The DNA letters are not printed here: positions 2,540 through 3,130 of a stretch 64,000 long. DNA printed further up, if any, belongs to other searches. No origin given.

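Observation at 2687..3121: Cys-rich, N-glycosylation-sequon-rich small secreted protein translationally coupled to a radical SAM enzyme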

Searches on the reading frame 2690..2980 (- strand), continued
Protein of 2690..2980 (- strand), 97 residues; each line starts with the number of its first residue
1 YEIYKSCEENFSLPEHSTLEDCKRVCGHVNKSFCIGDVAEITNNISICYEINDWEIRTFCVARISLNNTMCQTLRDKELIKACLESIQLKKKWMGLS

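Call 55: fold_search(model_id=the predicted structure, library=pdb)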
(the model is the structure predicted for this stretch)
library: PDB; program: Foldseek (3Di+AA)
matches with E <= 10: 39; with E <= 0.001: 0
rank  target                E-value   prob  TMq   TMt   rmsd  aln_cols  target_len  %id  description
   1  6odd_B                3.6e+00  0.15  0.24  0.31  10.9        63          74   11  Crystal structure of the human complex ACP-ISD11 (released 2019-11-27)
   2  5die_B                4.3e+00  0.03  0.19  0.10  11.5        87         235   20  Crystal Structure of the ER-alpha Ligand-binding Domain in complex with a trifluoro-substituted A-CD ring estrogen der (released 2016-05-04)
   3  6sga_FX               5.0e+00  0.14  0.35  0.20   6.0        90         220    8  Body domain of the mt-SSU assemblosome from Trypanosoma brucei (released 2019-09-18)
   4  6xns_D                5.6e+00  0.07  0.25  0.08   9.8        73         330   11  C3_crown-05 (released 2020-12-23)
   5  8e0n_D                5.6e+00  0.05  0.23  0.15  13.3       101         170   15  Homotrimeric variant of tcTRP9, BGL18 (released 2023-04-12)
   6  7vw1_B                6.2e+00  0.08  0.27  0.28  12.5        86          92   12  Structure of a dimeric periplasmic protein bound with cuprous ions (released 2022-01-26)
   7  6xr2_A                6.2e+00  0.08  0.29  0.18  13.9       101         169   11  Computationally designed right-handed alpha/alpha homotrimeric toroid with 3 repeats per subunit (released 2021-07-14)
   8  9b8q_T                6.2e+00  0.06  0.26  0.09  11.0        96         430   14  Synaptic Vesicle V-ATPase with synaptophysin and SidK, State 3, peripheral stalks (released 2024-06-26)
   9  8e0n_E                6.2e+00  0.04  0.23  0.15  13.2       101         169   15  Homotrimeric variant of tcTRP9, BGL18 (released 2023-04-12)
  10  6xns_C                6.5e+00  0.06  0.25  0.08   9.9        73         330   11  C3_crown-05 (released 2020-12-23)
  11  8f6q_A                6.5e+00  0.04  0.23  0.14  10.9        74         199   18  CryoEM structure of designed modular protein oligomer C8-71 (released 2023-11-29)
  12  7fik_e                6.8e+00  0.20  0.44  0.05   5.3        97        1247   11  The cryo-EM structure of the CR subunit from X. laevis NPC (released 2022-11-09)
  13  2ynq_A                6.8e+00  0.09  0.33  0.23   9.9        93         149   15  Crystal Structure of Geobacillus thermodenitrificans EssB extracellular fragment (released 2012-12-05)
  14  6vfk_B                6.8e+00  0.09  0.31  0.13  12.9        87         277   10  De novo designed tetrahedral nanoparticle T33_dn10 displaying 4 copies of BG505-SOSIP trimer on the surface (released 2020-07-22)
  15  3l03_B                6.8e+00  0.02  0.16  0.08  12.0        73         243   19  Crystal Structure of human Estrogen Receptor alpha Ligand-Binding Domain in complex with a Glucocorticoid Receptor Int (released 2010-12-08)
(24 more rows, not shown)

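Call 65: search_solved_structures(query=A4, max_evalue=1)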
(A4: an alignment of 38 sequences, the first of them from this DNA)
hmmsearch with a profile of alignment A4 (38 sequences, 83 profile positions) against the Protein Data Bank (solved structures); distinct sequences matched with E-value up to 1: 1.
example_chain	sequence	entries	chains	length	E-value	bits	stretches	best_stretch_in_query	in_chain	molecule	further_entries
6o60_C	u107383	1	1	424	0.25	14.8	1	35-71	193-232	F-box/LRR-repeat protein 2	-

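Call 66: search_protein_families(library=padloc, proteins=[L012:13498-13905:+], max_evalue=0.001)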
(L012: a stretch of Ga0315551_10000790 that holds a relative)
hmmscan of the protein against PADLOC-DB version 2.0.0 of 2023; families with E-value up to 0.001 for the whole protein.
L012:13498-13905:+ (135 aa): 0 families

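Call 74: search_protein_families(library=ncbifam, proteins=[L010:4517-5542:-, L010:7353-8201:+, L010:8198-9121:+, L010:10251-11156:+, L012:13939-14106:+, L025:6899-7948:-, L010:5562-6248:-, L012:13498-13905:+], max_evalue=0.00001)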
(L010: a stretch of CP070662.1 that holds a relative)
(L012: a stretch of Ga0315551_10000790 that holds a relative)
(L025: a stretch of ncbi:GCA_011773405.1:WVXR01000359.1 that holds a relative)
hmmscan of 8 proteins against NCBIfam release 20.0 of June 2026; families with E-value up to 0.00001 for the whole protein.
L010:4517-5542:- (341 aa): 21 families
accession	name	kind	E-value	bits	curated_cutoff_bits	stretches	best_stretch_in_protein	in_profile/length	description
NF038283.1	viperin_w_prok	equivalog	1.1e-14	54.3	180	1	25-132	9-120/281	viperin family antiviral radical SAM protein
TIGR04317.1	W_rSAM_matur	equivalog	4.4e-14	52.4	380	1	24-134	10-118/349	tungsten cofactor oxidoreductase radical SAM maturase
TIGR02668.1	moaA_archaeal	equivalog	1.2e-11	44.1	325.25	1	25-131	17-121/303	GTP 3',8-cyclase MoaA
TIGR02666.1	moaA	equivalog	2.2e-11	43.3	284.05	1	25-131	17-127/336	GTP 3',8-cyclase MoaA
TIGR04055.1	rSAM_NirJ2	equivalog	2.9e-10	40.2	500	1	24-130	6-109/326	putative heme d1 biosynthesis radical SAM protein NirJ2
TIGR04054.1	rSAM_NirJ1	equivalog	5.1e-10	38.5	650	1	21-129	39-145/387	putative heme d1 biosynthesis radical SAM protein NirJ1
TIGR03977.1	rSAM_pair_HxsC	equivalog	4.3e-09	35.7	267.9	1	22-118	29-124/292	His-Xaa-Ser system radical SAM maturase HxsC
NF045702.1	rSAM_GDGT_ether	equivalog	1.4e-08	33.8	450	1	24-132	92-204/486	tetraether lipid synthase Tes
TIGR04133.1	rSAM_w_lipo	hypoth_equivalog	2.4e-08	33.3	425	1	25-133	31-140/350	TIGR04133 family radical SAM/SPASM protein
TIGR04303.1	GeoRSP_rSAM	equivalog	3.7e-08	33.3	400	1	26-133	13-114/325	GeoRSP system radical SAM/SPASM protein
TIGR04078.1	rSAM_yydG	equivalog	7.8e-08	32.1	300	1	28-194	11-181/309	YydG family radical SAM peptide epimerase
TIGR04167.1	rSAM_SeCys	equivalog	7.8e-08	31.9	300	1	26-115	16-105/303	arsenosugar biosynthesis radical SAM (seleno)protein ArsS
NF045646.2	rSAM_Se_TrsS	equivalog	4.9e-07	28.6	490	1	25-130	93-199/441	radical SAM (seleno)protein TrsS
TIGR04051.1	rSAM_NirJ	equivalog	1.1e-06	27.8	515.45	1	27-129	11-111/354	heme d1 biosynthesis radical SAM protein NirJ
TIGR03978.1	rSAM_paired_1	equivalog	2.3e-06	26.7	370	1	16-104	81-179/466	His-Xaa-Ser system radical SAM maturase HxsB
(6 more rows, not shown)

L010:7353-8201:+ (282 aa): 41 families (the best 25 are shown)
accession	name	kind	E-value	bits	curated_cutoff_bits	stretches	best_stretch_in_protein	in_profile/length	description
TIGR03977.1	rSAM_pair_HxsC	equivalog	5e-62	209.4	267.9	1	6-266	31-289/292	His-Xaa-Ser system radical SAM maturase HxsC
NF038332.1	rSAM_rare_HxsC4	exception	8.5e-30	104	500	1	10-229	24-244/335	radical SAM protein HxsC4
TIGR04051.1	rSAM_NirJ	equivalog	1.9e-21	76.5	515.45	1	6-194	8-189/354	heme d1 biosynthesis radical SAM protein NirJ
TIGR04054.1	rSAM_NirJ1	equivalog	3.4e-21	75.3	650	1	6-188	42-217/387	putative heme d1 biosynthesis radical SAM protein NirJ1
TIGR02668.1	moaA_archaeal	equivalog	2.2e-20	72.8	325.25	1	6-261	16-259/303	GTP 3',8-cyclase MoaA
TIGR04546.1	rSAM_ahbC_deAc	equivalog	8.7e-20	70.9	650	1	6-188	45-220/390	12,18-didecarboxysiroheme deacetylase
TIGR04545.1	rSAM_ahbD_hemeb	equivalog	8.5e-19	68.2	500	1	4-168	4-164/339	heme b synthase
TIGR03962.1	mycofact_rSAM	equivalog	1.5e-18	67.1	265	1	4-168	16-175/339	mycofactocin radical SAM maturase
NF050035.1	rSAM_WgK_link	exception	3e-18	65.9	650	1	3-218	12-219/367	radical SAM/SPASM peptide maturase WgkB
TIGR02666.1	moaA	equivalog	1.8e-16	60.1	284.05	1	6-258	16-268/336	GTP 3',8-cyclase MoaA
TIGR04251.1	SCM_rSAM_ScmF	equivalog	2.4e-16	60.1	400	1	6-217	10-219/353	SynChlorMet cassette radical SAM/SPASM protein ScmF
TIGR04303.1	GeoRSP_rSAM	equivalog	3.7e-16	59.6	400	1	7-194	12-190/325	GeoRSP system radical SAM/SPASM protein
NF001199.0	PRK00164.2-1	equivalog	4.3e-16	58.9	231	1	6-223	18-232/308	GTP 3',8-cyclase MoaA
NF045646.2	rSAM_Se_TrsS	equivalog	4.6e-16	58.4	490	1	6-219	92-306/441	radical SAM (seleno)protein TrsS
TIGR04055.1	rSAM_NirJ2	equivalog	5e-16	59.1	500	1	6-210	6-202/326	putative heme d1 biosynthesis radical SAM protein NirJ2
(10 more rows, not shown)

L010:8198-9121:+ (307 aa): 40 families (the best 25 are shown)
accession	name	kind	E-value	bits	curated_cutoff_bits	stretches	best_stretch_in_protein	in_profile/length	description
NF038332.1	rSAM_rare_HxsC4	exception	1.7e-40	139.2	500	1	6-213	14-224/335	radical SAM protein HxsC4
TIGR04055.1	rSAM_NirJ2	equivalog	8.8e-26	91.2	500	1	15-196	9-187/326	putative heme d1 biosynthesis radical SAM protein NirJ2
TIGR03977.1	rSAM_pair_HxsC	equivalog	4.2e-25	88.2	267.9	1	7-233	26-254/292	His-Xaa-Ser system radical SAM maturase HxsC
TIGR04545.1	rSAM_ahbD_hemeb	equivalog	3.1e-23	82.8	500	1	12-198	6-190/339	heme b synthase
TIGR02668.1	moaA_archaeal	equivalog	1.3e-21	76.9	325.25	1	7-226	11-228/303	GTP 3',8-cyclase MoaA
TIGR04546.1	rSAM_ahbC_deAc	equivalog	4.7e-20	71.7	650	1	13-167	46-197/390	12,18-didecarboxysiroheme deacetylase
TIGR04054.1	rSAM_NirJ1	equivalog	1.5e-18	66.6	650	1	15-167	45-194/387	putative heme d1 biosynthesis radical SAM protein NirJ1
TIGR04347.1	pseudo_SAM_Halo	equivalog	1e-17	64.5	525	1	14-166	46-195/390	TIGR04347 family pseudo-SAM/SPASM protein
NF001199.0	PRK00164.2-1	equivalog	1.6e-17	63.6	231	1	8-142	14-147/308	GTP 3',8-cyclase MoaA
NF045702.1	rSAM_GDGT_ether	equivalog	2e-17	63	450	1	10-167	90-250/486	tetraether lipid synthase Tes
NF045646.2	rSAM_Se_TrsS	equivalog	4.1e-17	61.9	490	1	14-166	94-247/441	radical SAM (seleno)protein TrsS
NF045574.1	sacti_mat_StsB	exception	1.8e-16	60.1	625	1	15-143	105-231/466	StsB family radical SAM/SPASM domain sactipeptide maturase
TIGR04051.1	rSAM_NirJ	equivalog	4e-16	58.9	515.45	1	14-167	10-160/354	heme d1 biosynthesis radical SAM protein NirJ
TIGR04251.1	SCM_rSAM_ScmF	equivalog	4.5e-16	59.2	400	1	10-213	8-216/353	SynChlorMet cassette radical SAM/SPASM protein ScmF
TIGR04053.2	TIGR04053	equivalog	1.1e-15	57.8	395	1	16-192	18-195/366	TIGR04053 family radical SAM/SPASM domain-containing protein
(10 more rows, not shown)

L010:10251-11156:+ (301 aa): 41 families (the best 25 are shown)
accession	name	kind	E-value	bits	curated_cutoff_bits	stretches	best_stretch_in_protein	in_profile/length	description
NF038332.1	rSAM_rare_HxsC4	exception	3.4e-47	161.2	500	1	3-300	14-335/335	radical SAM protein HxsC4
TIGR03977.1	rSAM_pair_HxsC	equivalog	2.3e-32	112.1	267.9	1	12-232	34-255/292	His-Xaa-Ser system radical SAM maturase HxsC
TIGR04545.1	rSAM_ahbD_hemeb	equivalog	1.4e-21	77.3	500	1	9-193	6-189/339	heme b synthase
TIGR04053.2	TIGR04053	equivalog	1.2e-20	74.1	395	1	13-187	18-194/366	TIGR04053 family radical SAM/SPASM domain-containing protein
TIGR02668.1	moaA_archaeal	equivalog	2.2e-19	69.6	325.25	1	5-192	12-199/303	GTP 3',8-cyclase MoaA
NF050035.1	rSAM_WgK_link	exception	2.2e-18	66.4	650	1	5-216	11-219/367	radical SAM/SPASM peptide maturase WgkB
NF045646.2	rSAM_Se_TrsS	equivalog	1.1e-17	63.8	490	1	8-171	91-256/441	radical SAM (seleno)protein TrsS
TIGR04317.1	W_rSAM_matur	equivalog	1.9e-17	63.4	380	1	3-188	4-193/349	tungsten cofactor oxidoreductase radical SAM maturase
NF045702.1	rSAM_GDGT_ether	equivalog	2.6e-17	62.6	450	1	7-165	90-252/486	tetraether lipid synthase Tes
TIGR04466.1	rSAM_BlsE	equivalog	4.4e-17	62.5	400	1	5-176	5-172/327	cytosylglucuronate decarboxylase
TIGR02666.1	moaA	equivalog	1.5e-16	60.4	284.05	1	5-194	12-208/336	GTP 3',8-cyclase MoaA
TIGR04054.1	rSAM_NirJ1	equivalog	1.5e-16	60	650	1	12-170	45-201/387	putative heme d1 biosynthesis radical SAM protein NirJ1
TIGR04051.1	rSAM_NirJ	equivalog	7e-16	58.1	515.45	1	12-188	11-185/354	heme d1 biosynthesis radical SAM protein NirJ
TIGR04055.1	rSAM_NirJ2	equivalog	1e-15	58.1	500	1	12-192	9-187/326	putative heme d1 biosynthesis radical SAM protein NirJ2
TIGR04347.1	pseudo_SAM_Halo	equivalog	1.3e-15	57.6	525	1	11-179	46-212/390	TIGR04347 family pseudo-SAM/SPASM protein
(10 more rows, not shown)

L012:13939-14106:+ (56 aa): 1 family
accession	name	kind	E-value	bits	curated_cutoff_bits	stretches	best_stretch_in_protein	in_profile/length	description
NF047865.1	rSAM_PapB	equivalog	9.5e-10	38.2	340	1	4-44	4-48/330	PapB family radical SAM/SPASM ranthipeptide maturase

L025:6899-7948:- (349 aa): 40 families (the best 25 are shown)
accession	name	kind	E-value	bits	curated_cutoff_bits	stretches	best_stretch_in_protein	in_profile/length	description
TIGR03961.1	rSAM_PTO1314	hypoth_equivalog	5.7e-16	58.7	306.05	1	6-315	2-287/332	PTO1314 family radical SAM protein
NF038283.1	viperin_w_prok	equivalog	5.7e-16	58.5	180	1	24-205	2-183/281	viperin family antiviral radical SAM protein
TIGR04250.1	SCM_rSAM_ScmE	equivalog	7.3e-16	58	400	1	23-244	2-211/358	SynChlorMet cassette radical SAM/SPASM protein ScmE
TIGR04054.1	rSAM_NirJ1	equivalog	5.1e-15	55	650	1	26-207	38-204/387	putative heme d1 biosynthesis radical SAM protein NirJ1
NF050035.1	rSAM_WgK_link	exception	2.2e-14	53.3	650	1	20-202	5-172/367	radical SAM/SPASM peptide maturase WgkB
TIGR04546.1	rSAM_ahbC_deAc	equivalog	5.6e-13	48.4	650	1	27-207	42-207/390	12,18-didecarboxysiroheme deacetylase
TIGR02668.1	moaA_archaeal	equivalog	5.3e-12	45.3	325.25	1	25-311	11-281/303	GTP 3',8-cyclase MoaA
TIGR03962.1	mycofact_rSAM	equivalog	6.2e-12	45.3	265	1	23-338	11-311/339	mycofactocin radical SAM maturase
NF033640.1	N_Twi_rSAM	subfamily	7.3e-12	45.1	170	1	23-219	110-317/398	twitch domain-containing radical SAM protein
TIGR04317.1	W_rSAM_matur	equivalog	7.3e-12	45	380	1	25-244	5-215/349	tungsten cofactor oxidoreductase radical SAM maturase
NF001199.0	PRK00164.2-1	equivalog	1.7e-11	43.8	231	1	26-327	14-300/308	GTP 3',8-cyclase MoaA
NF012164.0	AlbA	equivalog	2.4e-11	42.7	850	1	18-307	107-374/442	subtilosin maturase AlbA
NF047865.1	rSAM_PapB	equivalog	3e-11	43.1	340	1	26-336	5-312/330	PapB family radical SAM/SPASM ranthipeptide maturase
NF045646.2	rSAM_Se_TrsS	equivalog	4.3e-11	42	490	1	28-114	90-173/441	radical SAM (seleno)protein TrsS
TIGR04403.1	rSAM_skfB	equivalog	5.7e-11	41.8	300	1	22-332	102-384/402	sporulation killing factor system radical SAM maturase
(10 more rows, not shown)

L010:5562-6248:- (228 aa): 2 families
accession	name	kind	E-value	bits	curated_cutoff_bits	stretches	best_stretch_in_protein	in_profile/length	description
NF038309.1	HisXaaSer_A3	equivalog_domain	2.4e-09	36.9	65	1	4-86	2-81/81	His-Xaa-Ser repeat protein HxsA3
NF038313.3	HisXaaSer_A4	exception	1.2e-07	32.5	55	1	3-86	1-77/93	His-Xaa-Ser repeat protein HxsA4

L012:13498-13905:+ (135 aa): 2 families
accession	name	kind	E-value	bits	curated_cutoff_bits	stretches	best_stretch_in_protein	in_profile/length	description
NF038313.3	HisXaaSer_A4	exception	5.3e-19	68.9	55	2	9-106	2-91/93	His-Xaa-Ser repeat protein HxsA4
NF038309.1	HisXaaSer_A3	equivalog_domain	1.2e-10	41.1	65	1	9-89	2-81/81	His-Xaa-Ser repeat protein HxsA3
